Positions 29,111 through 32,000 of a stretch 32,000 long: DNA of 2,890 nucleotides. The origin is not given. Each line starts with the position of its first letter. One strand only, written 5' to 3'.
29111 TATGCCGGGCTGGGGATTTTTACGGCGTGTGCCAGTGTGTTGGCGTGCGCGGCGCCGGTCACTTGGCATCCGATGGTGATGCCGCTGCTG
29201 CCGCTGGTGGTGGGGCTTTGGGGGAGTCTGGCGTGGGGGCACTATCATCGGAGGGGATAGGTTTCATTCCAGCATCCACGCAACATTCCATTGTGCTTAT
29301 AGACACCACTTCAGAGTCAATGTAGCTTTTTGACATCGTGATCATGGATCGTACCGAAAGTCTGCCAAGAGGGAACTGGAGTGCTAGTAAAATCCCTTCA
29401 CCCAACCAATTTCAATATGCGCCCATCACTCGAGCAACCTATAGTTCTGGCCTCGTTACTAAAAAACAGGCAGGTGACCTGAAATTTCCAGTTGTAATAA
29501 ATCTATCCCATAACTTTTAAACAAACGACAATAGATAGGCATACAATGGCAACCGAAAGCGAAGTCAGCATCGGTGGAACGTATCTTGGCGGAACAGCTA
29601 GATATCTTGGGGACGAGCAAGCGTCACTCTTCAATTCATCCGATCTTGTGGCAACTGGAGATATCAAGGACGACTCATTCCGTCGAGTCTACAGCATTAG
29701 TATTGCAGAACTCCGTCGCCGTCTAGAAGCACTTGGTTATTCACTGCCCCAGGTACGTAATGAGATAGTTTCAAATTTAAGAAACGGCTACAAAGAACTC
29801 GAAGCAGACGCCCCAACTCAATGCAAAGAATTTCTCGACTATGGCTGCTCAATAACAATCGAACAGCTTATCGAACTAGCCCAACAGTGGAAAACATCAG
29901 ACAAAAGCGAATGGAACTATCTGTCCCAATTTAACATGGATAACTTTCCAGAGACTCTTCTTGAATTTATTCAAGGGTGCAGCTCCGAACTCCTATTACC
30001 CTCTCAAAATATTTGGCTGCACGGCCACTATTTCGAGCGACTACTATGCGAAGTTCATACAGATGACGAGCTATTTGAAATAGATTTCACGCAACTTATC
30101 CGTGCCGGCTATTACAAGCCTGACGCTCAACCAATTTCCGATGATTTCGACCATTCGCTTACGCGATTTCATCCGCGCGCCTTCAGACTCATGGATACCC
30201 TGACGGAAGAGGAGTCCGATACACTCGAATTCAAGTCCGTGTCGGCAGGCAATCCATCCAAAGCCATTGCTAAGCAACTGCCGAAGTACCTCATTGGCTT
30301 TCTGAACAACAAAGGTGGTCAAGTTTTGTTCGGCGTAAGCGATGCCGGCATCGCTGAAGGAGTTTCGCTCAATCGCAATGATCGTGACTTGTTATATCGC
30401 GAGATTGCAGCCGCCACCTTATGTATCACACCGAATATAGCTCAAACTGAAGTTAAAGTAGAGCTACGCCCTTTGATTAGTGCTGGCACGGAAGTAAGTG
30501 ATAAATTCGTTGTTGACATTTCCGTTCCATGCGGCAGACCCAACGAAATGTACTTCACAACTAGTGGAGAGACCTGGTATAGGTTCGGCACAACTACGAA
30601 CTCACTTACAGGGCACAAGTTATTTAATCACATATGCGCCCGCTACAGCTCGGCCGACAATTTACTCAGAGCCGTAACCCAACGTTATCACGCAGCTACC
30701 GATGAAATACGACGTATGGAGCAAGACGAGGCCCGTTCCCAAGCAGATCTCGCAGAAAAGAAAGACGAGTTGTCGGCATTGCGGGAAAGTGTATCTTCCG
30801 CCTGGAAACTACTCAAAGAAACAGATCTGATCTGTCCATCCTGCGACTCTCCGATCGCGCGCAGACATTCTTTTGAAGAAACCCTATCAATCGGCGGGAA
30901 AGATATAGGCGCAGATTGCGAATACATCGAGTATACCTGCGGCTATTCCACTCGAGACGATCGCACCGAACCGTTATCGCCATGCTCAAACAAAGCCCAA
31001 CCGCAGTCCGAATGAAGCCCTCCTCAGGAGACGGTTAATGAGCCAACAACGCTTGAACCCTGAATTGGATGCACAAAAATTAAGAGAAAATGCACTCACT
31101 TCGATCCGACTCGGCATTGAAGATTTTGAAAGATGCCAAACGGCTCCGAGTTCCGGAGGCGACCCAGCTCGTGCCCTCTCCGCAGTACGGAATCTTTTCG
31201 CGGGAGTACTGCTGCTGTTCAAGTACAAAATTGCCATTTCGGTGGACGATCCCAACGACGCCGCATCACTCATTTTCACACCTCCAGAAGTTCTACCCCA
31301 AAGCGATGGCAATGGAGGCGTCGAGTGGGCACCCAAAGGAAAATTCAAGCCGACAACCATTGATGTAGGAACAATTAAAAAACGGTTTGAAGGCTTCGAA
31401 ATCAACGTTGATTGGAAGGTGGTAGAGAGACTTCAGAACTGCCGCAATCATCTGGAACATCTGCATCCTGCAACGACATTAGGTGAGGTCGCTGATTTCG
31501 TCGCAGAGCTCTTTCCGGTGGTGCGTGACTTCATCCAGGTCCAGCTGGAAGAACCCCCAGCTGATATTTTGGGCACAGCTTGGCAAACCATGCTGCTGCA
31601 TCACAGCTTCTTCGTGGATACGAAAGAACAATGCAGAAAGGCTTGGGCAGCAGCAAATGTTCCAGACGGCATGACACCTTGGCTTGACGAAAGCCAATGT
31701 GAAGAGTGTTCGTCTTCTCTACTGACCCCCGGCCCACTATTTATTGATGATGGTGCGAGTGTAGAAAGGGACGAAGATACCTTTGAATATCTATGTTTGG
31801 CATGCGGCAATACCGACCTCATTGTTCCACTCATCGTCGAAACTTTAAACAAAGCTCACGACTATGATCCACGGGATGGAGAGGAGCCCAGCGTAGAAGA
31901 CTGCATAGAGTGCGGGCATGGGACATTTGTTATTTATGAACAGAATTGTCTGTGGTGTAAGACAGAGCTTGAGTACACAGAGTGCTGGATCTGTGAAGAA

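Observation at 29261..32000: AT-rich cargo operon in an ICE hotspot: Schlafen/AlbA_2 protein + HEPN-like multi-zinc-ribbon protein, a candidate undescribed defence system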

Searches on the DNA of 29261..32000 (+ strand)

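Call 9: search_dna_similar(query=window:29261-32000:+, collection=plasmids, mode=near)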
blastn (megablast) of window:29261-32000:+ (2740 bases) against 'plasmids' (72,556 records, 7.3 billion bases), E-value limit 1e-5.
No match.

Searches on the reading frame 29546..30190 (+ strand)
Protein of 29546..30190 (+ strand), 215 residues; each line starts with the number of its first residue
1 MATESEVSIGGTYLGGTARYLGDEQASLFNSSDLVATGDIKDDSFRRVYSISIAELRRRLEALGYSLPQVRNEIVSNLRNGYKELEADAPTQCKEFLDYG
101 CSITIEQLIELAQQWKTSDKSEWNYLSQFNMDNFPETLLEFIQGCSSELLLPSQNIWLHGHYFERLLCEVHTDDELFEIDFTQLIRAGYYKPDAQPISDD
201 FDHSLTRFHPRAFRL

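Call 86: find_homologous_proteins(query=window:29546-30190:+, max_evalue=0.001)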
Query seq(215 aa) (215 aa): 2 proteins with E <= 0.001 among 171 candidates.
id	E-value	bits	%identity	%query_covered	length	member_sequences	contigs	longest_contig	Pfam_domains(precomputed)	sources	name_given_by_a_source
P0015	4.0e-87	309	65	100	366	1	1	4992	PF18871.7,PF04326.20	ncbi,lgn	-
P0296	1.2e-82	295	67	96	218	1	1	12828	PF18871.7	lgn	-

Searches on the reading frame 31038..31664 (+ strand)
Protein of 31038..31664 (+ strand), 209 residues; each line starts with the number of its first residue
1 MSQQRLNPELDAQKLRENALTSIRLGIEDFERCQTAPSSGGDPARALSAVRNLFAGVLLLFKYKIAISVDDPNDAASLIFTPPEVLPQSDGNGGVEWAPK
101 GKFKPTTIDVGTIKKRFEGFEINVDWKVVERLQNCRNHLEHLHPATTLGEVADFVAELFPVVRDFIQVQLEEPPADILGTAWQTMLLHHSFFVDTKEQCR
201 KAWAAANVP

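Call 67: search_protein_families(library=pfam, proteins=[window:31038-31664:+], max_evalue=10)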
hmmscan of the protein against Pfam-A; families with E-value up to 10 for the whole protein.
seq(209 aa): 0 families

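Call 89: search_solved_structures(query=A5, max_evalue=10, show_alignments=3)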
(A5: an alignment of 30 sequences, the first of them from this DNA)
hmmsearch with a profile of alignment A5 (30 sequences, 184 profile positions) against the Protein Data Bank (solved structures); distinct sequences matched with E-value up to 10: 1.
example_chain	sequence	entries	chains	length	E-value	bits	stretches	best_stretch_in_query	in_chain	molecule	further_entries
2gtl_M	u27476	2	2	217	1.5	11.8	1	85-127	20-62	Hemoglobin linker chain L1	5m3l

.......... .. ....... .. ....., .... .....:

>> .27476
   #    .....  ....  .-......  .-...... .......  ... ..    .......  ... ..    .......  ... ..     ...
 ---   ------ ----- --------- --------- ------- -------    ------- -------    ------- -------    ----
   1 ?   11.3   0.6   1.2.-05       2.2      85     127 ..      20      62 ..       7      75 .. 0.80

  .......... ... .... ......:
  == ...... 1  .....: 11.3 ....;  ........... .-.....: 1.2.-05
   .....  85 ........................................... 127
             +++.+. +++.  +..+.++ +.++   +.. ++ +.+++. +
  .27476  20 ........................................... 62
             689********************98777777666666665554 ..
